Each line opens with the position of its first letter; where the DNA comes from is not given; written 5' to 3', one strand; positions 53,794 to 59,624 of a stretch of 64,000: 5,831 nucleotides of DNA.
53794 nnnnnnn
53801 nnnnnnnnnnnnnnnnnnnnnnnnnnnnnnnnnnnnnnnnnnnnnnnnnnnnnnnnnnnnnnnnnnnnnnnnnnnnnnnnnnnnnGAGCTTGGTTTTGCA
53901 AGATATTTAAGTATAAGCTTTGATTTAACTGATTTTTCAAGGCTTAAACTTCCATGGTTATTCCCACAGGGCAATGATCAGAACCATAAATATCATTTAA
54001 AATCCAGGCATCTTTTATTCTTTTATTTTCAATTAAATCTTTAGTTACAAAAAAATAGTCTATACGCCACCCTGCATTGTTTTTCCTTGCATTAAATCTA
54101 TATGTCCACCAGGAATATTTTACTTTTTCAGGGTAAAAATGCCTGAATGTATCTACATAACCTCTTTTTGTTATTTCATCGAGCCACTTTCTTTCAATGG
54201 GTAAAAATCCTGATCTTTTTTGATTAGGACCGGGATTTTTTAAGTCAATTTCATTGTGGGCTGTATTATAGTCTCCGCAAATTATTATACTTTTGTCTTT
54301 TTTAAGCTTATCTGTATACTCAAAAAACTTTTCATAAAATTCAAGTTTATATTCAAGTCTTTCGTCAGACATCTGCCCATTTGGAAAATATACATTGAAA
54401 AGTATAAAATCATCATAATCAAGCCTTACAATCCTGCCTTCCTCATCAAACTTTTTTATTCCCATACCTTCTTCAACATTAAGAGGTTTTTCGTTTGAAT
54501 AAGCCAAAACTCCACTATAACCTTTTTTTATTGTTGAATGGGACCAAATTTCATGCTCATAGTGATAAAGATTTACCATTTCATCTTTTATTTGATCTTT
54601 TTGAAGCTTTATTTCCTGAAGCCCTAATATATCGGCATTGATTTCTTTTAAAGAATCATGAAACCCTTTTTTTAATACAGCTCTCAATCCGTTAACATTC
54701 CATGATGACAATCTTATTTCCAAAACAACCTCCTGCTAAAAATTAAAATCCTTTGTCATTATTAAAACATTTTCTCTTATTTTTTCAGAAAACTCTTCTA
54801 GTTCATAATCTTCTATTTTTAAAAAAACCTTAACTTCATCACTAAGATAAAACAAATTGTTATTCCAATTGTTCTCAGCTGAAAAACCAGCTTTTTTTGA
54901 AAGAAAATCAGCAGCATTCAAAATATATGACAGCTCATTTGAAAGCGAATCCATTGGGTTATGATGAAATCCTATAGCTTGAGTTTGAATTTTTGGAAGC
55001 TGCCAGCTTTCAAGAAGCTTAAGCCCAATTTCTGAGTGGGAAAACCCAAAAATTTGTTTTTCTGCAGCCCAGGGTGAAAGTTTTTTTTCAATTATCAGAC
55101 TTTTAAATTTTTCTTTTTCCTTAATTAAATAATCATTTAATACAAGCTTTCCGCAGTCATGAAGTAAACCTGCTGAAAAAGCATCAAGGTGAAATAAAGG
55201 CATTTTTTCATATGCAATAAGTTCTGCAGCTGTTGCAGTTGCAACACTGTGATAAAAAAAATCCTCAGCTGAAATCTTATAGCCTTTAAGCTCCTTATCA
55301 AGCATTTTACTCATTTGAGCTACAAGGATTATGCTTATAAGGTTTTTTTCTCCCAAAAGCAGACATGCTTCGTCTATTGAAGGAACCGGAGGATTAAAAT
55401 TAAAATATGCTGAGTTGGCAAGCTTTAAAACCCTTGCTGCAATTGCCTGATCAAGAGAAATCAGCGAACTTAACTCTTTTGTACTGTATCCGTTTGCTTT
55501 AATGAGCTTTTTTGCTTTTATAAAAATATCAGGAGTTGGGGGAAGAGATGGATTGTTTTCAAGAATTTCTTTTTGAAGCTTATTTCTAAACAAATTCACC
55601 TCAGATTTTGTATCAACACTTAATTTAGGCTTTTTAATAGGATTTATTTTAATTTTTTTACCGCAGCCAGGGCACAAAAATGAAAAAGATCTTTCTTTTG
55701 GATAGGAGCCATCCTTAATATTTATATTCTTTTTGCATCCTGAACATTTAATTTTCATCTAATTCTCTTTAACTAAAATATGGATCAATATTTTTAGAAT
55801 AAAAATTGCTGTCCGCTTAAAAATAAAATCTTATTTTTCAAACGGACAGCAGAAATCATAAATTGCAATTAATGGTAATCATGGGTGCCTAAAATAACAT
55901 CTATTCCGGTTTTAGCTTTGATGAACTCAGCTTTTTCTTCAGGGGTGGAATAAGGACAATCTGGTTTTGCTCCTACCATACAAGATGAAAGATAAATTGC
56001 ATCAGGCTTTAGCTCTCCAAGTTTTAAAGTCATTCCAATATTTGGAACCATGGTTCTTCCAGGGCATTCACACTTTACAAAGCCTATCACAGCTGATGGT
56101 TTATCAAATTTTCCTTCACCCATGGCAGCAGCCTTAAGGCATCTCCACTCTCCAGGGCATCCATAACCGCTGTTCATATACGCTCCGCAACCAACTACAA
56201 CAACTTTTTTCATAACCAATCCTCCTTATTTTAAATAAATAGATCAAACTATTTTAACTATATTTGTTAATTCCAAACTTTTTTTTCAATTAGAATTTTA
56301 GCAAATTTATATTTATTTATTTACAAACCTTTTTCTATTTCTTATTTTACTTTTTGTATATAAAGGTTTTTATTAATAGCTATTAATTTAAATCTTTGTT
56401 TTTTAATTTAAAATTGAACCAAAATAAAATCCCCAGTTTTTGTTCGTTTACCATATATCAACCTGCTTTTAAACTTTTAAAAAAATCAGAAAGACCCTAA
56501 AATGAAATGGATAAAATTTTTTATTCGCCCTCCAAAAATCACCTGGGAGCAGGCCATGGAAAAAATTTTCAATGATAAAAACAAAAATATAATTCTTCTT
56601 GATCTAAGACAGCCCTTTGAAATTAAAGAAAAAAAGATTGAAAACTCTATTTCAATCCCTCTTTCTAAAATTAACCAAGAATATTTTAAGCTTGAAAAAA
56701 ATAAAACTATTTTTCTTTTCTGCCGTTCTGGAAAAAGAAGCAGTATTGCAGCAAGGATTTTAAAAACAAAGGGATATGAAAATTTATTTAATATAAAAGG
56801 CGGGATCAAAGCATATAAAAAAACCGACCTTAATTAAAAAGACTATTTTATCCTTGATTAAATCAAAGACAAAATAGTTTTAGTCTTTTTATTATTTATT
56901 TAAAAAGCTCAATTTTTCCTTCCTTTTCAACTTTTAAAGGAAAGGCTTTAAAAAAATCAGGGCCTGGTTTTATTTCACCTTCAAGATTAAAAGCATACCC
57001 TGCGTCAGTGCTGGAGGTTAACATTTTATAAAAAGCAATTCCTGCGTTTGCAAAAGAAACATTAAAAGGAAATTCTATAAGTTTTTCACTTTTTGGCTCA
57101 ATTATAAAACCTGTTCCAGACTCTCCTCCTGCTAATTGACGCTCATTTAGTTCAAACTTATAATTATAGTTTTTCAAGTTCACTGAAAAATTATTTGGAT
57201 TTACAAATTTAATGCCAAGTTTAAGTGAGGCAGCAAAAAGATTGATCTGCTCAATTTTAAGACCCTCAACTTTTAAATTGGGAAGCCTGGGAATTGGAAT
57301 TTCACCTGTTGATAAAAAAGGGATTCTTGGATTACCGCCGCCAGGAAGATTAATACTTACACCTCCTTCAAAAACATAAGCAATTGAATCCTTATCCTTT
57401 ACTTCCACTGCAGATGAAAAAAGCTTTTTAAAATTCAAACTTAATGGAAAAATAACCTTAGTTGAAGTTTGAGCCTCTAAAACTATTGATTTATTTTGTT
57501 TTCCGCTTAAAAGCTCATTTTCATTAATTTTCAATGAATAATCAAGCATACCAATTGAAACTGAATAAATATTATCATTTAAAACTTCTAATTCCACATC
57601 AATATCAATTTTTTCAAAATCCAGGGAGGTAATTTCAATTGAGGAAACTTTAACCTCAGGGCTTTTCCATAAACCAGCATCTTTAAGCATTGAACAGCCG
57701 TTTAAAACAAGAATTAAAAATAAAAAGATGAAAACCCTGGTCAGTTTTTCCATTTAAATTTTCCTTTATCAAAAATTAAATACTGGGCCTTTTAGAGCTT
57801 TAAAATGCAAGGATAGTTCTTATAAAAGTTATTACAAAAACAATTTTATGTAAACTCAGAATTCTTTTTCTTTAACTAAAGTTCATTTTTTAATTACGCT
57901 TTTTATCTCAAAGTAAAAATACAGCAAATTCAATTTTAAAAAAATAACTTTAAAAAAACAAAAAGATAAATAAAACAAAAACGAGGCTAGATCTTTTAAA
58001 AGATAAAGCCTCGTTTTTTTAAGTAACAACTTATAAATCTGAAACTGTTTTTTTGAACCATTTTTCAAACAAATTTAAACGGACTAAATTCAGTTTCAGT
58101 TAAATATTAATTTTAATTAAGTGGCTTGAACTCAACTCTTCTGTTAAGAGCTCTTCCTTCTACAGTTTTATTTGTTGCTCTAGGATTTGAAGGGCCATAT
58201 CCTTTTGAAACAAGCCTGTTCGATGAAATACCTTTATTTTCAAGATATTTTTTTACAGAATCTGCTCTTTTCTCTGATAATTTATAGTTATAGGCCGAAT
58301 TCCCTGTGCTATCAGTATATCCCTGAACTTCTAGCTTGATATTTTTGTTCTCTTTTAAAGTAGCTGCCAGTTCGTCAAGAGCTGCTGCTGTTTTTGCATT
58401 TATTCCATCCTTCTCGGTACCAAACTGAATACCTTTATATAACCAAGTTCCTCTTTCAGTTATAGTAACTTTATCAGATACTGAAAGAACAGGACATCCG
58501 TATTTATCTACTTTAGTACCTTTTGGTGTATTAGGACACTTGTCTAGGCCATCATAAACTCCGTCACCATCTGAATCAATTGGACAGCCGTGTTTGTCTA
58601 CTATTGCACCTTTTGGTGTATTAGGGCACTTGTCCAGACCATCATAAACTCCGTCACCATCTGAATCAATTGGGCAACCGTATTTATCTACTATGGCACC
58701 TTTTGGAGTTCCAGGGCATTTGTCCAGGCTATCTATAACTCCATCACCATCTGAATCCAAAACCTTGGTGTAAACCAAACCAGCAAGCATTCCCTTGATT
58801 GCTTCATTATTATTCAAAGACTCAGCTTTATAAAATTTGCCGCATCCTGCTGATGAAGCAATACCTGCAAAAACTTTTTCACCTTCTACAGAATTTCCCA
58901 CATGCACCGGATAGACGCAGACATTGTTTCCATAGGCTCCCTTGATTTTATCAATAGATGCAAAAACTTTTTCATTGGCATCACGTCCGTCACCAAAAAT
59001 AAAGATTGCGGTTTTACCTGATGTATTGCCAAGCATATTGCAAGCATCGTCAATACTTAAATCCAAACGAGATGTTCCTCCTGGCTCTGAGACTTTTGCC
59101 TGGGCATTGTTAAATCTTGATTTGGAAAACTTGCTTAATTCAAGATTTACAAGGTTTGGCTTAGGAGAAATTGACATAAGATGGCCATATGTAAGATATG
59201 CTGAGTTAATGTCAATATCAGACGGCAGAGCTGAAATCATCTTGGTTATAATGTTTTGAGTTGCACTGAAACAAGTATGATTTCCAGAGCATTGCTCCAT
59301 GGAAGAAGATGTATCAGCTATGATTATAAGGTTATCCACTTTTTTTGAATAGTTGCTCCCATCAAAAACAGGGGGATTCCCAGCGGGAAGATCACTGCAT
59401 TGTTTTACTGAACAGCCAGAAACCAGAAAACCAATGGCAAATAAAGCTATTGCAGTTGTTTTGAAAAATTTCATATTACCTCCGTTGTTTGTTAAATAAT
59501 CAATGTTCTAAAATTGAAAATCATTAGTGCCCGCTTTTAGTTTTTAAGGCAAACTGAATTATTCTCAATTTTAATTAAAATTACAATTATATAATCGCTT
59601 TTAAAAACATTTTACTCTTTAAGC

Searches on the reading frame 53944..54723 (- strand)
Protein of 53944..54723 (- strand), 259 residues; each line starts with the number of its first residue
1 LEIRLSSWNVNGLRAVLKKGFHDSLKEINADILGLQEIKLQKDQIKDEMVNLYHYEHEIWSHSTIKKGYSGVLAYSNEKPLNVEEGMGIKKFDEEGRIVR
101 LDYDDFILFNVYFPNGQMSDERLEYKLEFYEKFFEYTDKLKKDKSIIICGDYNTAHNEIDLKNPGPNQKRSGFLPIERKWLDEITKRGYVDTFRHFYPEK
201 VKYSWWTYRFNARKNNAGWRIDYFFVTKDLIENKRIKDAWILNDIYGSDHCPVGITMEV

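Call 56: search_protein_families(library=pfam, proteins=[window:53944-54723:-], max_evalue=0.0001)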
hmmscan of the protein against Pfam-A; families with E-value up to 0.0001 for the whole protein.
window:53944-54723:- (259 aa): 2 families
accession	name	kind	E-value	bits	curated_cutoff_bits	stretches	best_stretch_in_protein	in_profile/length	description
PF03372.29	Exo_endo_phos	-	2.2e-28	99.9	24.5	1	7-250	2-225/225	Endonuclease/Exonuclease/phosphatase family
PF14529.12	Exo_endo_phos_2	-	4.1e-05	23.9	27.4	0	108-158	3-45/117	Endonuclease-reverse transcriptase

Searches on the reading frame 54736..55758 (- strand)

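Call 56: search_protein_families(library=pfam, proteins=[window:54736-55758:-], max_evalue=0.0001)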
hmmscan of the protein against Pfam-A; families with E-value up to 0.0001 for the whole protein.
window:54736-55758:- (340 aa): 2 families
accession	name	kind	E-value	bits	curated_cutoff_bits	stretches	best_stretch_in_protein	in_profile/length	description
PF08668.18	HDOD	-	2.9e-47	161.1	22.9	1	72-268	1-196/196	HDOD domain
PF01966.28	HD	-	8.4e-07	29.7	22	1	168-284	2-111/116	HD domain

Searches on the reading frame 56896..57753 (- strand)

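Call 56: search_protein_families(library=pfam, proteins=[window:56896-57753:-], max_evalue=0.0001)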
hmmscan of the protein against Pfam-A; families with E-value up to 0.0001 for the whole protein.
window:56896-57753:- (285 aa): 1 family
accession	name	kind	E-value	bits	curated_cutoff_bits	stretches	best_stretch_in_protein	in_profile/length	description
PF03168.19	LEA_2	-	5.2e-24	85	25.4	2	55-148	2-96/98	Late embryogenesis abundant protein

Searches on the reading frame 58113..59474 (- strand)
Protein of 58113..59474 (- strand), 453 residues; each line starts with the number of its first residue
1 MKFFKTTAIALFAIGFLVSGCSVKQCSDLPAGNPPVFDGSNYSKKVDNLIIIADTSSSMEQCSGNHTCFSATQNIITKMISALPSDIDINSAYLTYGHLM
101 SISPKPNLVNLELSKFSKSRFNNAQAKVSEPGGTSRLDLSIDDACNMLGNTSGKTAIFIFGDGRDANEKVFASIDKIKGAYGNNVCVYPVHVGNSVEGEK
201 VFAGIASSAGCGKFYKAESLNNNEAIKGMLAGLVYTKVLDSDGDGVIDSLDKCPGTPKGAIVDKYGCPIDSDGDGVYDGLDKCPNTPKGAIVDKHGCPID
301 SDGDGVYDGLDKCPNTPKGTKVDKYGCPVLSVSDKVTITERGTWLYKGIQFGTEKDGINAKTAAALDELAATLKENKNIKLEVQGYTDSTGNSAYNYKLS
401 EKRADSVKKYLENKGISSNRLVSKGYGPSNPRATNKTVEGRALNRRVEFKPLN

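Call 56: search_protein_families(library=pfam, proteins=[window:58113-59474:-], max_evalue=0.0001)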
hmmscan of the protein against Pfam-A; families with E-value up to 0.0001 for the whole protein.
window:58113-59474:- (453 aa): 3 families
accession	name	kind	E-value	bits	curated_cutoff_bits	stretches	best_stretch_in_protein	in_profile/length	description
PF00691.25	OmpA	-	1.3e-22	80.4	27.2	1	351-445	2-98/98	OmpA family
PF02412.23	TSP_3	-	2e-13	50.2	25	0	297-318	12-33/36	Thrombospondin type 3 repeat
PF00092.34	VWA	-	3.5e-05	24.5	23.8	1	48-223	1-168/174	von Willebrand factor type A domain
